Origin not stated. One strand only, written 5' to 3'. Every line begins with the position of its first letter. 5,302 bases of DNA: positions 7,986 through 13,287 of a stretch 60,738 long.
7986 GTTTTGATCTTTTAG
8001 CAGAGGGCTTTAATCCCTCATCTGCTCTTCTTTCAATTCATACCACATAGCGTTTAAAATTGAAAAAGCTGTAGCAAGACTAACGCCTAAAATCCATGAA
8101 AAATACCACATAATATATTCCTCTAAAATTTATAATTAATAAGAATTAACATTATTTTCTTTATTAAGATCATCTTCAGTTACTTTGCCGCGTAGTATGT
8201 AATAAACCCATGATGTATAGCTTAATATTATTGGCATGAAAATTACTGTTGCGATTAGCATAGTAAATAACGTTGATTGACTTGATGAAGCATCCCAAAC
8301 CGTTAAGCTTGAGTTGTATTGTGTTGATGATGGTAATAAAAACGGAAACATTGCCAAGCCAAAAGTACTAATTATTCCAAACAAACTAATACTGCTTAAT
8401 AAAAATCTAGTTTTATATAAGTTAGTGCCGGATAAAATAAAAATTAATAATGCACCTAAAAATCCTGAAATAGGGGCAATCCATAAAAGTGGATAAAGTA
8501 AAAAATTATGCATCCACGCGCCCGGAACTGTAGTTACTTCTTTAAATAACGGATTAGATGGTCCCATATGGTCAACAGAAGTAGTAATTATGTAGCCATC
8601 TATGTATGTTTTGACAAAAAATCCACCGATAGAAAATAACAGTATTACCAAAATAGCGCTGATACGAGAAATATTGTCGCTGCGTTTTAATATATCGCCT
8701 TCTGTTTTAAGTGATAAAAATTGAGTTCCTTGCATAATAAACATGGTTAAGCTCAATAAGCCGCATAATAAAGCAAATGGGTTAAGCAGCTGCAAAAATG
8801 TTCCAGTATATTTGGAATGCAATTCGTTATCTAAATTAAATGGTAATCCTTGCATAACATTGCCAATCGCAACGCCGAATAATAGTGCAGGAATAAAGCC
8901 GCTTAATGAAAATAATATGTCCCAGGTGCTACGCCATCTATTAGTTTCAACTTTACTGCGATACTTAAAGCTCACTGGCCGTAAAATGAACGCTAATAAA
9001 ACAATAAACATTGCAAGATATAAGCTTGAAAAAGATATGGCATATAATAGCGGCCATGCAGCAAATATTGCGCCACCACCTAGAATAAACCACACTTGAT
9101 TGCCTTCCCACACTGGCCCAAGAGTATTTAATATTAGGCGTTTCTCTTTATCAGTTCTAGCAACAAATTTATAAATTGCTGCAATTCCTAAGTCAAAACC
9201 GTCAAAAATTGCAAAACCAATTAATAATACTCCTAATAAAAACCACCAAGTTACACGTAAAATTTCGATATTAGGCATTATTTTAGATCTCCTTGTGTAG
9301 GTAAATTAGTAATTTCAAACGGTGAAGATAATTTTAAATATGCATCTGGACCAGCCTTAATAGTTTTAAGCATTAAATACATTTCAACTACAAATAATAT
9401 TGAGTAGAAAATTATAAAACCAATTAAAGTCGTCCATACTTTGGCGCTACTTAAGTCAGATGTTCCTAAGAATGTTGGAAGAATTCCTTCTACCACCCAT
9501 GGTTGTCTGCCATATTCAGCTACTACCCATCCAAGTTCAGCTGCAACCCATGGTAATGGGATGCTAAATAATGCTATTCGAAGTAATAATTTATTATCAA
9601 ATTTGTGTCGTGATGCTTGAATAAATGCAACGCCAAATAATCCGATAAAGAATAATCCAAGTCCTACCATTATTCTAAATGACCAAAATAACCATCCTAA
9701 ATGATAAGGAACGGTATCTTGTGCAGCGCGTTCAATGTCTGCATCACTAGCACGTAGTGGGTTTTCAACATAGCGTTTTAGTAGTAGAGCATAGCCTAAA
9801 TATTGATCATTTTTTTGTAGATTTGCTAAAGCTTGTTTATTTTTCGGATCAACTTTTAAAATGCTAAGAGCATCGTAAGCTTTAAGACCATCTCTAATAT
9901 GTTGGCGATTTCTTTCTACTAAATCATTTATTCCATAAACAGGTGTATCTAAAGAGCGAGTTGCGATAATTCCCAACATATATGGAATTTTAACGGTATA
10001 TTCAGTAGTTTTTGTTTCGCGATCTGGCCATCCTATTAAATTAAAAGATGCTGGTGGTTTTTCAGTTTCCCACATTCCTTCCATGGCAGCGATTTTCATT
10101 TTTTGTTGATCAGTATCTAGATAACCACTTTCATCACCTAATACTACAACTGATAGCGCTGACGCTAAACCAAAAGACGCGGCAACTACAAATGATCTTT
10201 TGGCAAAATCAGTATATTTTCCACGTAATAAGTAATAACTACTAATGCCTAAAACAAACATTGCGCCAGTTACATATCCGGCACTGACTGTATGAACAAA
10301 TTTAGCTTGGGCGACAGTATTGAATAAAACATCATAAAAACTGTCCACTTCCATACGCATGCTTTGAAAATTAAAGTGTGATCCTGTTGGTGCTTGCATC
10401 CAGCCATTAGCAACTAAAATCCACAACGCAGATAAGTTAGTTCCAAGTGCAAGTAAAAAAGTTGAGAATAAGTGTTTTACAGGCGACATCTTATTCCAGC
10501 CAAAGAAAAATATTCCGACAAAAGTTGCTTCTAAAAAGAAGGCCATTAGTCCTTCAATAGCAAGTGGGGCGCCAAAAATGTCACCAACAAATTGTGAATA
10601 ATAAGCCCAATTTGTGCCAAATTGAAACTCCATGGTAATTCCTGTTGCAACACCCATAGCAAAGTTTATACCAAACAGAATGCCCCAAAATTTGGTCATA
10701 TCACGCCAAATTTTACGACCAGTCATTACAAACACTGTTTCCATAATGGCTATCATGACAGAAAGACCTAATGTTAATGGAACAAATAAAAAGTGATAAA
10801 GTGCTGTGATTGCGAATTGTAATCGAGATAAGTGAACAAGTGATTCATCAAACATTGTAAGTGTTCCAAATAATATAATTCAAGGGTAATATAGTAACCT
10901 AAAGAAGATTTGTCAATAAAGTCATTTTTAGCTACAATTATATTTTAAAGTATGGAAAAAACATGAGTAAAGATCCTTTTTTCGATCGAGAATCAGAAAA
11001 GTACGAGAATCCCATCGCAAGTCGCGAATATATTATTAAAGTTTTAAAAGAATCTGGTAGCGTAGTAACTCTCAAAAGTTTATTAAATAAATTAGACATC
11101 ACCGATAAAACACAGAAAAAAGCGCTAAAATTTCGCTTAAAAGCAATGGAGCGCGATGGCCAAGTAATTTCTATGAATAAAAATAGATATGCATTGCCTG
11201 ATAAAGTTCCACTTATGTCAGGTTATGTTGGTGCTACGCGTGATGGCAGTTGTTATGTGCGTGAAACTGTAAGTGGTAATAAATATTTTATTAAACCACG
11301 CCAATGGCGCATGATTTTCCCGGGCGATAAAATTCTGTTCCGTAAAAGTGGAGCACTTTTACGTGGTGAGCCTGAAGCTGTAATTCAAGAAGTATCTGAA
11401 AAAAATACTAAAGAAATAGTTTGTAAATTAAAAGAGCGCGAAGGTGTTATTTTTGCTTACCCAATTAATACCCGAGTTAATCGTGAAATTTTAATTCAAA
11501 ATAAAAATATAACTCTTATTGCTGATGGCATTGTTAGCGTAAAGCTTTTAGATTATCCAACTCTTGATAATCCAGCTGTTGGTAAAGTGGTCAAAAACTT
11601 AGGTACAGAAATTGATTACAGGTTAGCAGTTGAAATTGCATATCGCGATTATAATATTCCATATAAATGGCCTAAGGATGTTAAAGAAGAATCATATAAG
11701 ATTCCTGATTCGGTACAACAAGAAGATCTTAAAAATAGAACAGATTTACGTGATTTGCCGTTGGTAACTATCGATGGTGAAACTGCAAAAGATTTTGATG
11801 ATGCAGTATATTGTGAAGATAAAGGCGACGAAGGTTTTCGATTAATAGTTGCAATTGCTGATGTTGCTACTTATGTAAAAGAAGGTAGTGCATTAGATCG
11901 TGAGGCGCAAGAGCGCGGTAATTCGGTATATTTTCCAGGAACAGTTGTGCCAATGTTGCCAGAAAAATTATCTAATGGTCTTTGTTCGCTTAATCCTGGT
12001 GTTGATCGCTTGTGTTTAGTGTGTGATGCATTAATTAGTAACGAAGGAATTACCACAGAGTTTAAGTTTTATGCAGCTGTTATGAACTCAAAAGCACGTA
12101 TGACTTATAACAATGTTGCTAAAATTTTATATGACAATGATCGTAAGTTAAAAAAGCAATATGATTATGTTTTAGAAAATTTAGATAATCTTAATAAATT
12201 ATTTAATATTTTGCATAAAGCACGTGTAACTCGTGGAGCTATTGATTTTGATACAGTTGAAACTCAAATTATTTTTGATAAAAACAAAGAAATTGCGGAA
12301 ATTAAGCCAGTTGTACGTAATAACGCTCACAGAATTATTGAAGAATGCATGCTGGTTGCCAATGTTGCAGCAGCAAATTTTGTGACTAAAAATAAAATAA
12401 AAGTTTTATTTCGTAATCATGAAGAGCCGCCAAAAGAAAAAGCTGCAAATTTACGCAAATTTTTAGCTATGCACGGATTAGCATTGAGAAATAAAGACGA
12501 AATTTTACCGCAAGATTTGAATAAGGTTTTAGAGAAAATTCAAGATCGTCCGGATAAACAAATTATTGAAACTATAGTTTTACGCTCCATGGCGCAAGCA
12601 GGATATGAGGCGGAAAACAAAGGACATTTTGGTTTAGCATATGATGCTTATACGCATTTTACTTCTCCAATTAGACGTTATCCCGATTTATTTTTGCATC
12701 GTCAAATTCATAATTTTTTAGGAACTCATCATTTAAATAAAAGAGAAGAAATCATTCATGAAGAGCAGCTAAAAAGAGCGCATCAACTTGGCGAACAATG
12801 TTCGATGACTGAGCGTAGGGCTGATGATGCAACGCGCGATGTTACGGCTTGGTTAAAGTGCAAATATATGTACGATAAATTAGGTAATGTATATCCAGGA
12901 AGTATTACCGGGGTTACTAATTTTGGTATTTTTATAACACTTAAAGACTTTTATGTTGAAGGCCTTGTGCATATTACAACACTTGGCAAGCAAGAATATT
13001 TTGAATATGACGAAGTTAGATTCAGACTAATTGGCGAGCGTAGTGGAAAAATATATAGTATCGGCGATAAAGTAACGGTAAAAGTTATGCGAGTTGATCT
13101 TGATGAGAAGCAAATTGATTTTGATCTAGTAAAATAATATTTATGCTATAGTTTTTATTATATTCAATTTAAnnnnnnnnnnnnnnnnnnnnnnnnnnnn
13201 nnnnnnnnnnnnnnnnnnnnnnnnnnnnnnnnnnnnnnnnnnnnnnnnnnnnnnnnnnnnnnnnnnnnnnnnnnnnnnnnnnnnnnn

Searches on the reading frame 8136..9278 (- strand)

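Call 23: search_protein_families(library=ncbifam, proteins=[window:8136-9278:-], max_evalue=0.00001)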
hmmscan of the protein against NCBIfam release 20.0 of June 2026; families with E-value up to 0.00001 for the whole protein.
window:8136-9278:- (380 aa): 3 families
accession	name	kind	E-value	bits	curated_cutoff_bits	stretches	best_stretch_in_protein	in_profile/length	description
TIGR00203.1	cydB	equivalog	1.6e-131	439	117.3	1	3-376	3-375/378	cytochrome d ubiquinol oxidase subunit II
NF011579.0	PRK15003.1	equivalog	5.3e-123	411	718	1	3-374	3-374/379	cytochrome d ubiquinol oxidase subunit II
NF011602.0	PRK15028.1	equivalog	2.4e-120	402.4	681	1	3-376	3-375/378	cytochrome d ubiquinol oxidase subunit II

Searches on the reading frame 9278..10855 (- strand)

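Call 23: search_protein_families(library=ncbifam, proteins=[window:9278-10855:-], max_evalue=0.00001)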
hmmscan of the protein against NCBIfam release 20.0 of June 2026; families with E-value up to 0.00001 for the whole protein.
window:9278-10855:- (525 aa): 2 families
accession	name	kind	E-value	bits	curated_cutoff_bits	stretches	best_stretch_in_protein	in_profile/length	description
NF011677.0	PRK15097.1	equivalog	1.6e-212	706.9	968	1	6-508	4-506/522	cytochrome ubiquinol oxidase subunit I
NF011609.0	PRK15035.1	equivalog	3.6e-176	587.1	1025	1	6-506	4-504/514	cytochrome bd-II oxidase subunit 1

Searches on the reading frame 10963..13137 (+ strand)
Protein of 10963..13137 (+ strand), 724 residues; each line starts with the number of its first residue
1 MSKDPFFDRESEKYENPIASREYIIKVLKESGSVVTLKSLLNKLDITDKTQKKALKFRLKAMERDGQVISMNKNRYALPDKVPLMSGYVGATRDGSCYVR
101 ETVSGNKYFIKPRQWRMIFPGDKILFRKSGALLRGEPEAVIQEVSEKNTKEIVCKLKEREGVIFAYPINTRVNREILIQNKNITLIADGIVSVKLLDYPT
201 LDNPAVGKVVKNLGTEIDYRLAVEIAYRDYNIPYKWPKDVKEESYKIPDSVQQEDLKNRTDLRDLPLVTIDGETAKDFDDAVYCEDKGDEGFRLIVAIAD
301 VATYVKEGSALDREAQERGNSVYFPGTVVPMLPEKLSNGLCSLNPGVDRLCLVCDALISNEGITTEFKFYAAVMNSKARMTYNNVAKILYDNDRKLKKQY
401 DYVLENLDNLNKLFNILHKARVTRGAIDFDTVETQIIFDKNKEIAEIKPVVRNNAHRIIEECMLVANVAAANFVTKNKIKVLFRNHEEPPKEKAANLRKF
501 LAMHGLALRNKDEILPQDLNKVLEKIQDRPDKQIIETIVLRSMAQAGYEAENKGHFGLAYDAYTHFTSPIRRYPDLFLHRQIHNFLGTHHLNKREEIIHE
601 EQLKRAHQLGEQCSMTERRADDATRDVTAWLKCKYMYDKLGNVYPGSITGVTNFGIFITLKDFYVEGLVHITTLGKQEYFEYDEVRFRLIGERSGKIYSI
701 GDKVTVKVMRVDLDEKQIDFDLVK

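Call 22: find_related_loci(query=window:10963-13137:+, collection=genome_contigs, flank=10000)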
Query window:10963-13137:+ (724 aa) in genome_contigs; peptide patterns used: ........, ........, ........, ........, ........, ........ (x = any residue, [..] = any of these).
66 stretches matched a pattern, but none encodes a relative of the query by tblastn (E <= 1e-3).

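Call 23: search_protein_families(library=ncbifam, proteins=[window:10963-13137:+], max_evalue=0.00001)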
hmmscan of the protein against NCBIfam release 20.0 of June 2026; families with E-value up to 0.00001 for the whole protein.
window:10963-13137:+ (724 aa): 13 families
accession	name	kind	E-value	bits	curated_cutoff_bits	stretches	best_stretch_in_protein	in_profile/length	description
TIGR02063.1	RNase_R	equivalog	4.8e-246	818.5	597.85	1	19-724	2-711/711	ribonuclease R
NF008648.0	PRK11642.1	equivalog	4.4e-243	809.2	982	1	1-723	1-725/813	ribonuclease R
TIGR00358.1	3_prime_RNase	superfamily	1.5e-204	681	368.6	1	73-723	5-657/657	VacB/RNase II family 3'-5' exoribonuclease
NF003455.0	PRK05054.1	equivalog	3.1e-84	283.4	542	1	78-718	15-639/645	exoribonuclease II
TIGR02062.1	RNase_B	equivalog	1.5e-74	251.2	641.9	1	78-716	15-640/646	exoribonuclease II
NF006333.0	PRK08563.1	equivalog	2.2e-11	43.7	143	1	642-717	83-155/188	DNA-directed RNA polymerase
NF004952.0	PRK06299.1-2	equivalog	4.8e-08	31.8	524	1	640-719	390-457/580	30S ribosomal protein S1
NF000907.0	PRK00087.1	equivalog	1.2e-07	30.4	624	1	630-720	554-630/671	bifunctional 4-hydroxy-3-methylbut-2-enyl diphosphate reductase/30S ribosomal protein S1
TIGR00448.1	rpoE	equivalog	1.4e-07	31.2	124.2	1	640-717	81-155/179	DNA-directed RNA polymerase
NF005973.0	PRK08059.1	equivalog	4.1e-07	30.2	148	1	639-720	6-74/123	S1 domain-containing post-transcriptional regulator GSP13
NF005911.0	PRK07899.1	equivalog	6.8e-07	28.3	691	1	639-722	292-362/486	30S ribosomal protein S1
NF006363.0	PRK08582.1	equivalog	1.8e-06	28.1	171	1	640-716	5-68/140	S1 domain-containing RNA-binding protein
NF040579.1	S1_dom_CvfD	subfamily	2.9e-06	27.5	117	1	639-720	2-70/113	CvfD/Ygs/GSP13 family RNA-binding post-transcriptional regulator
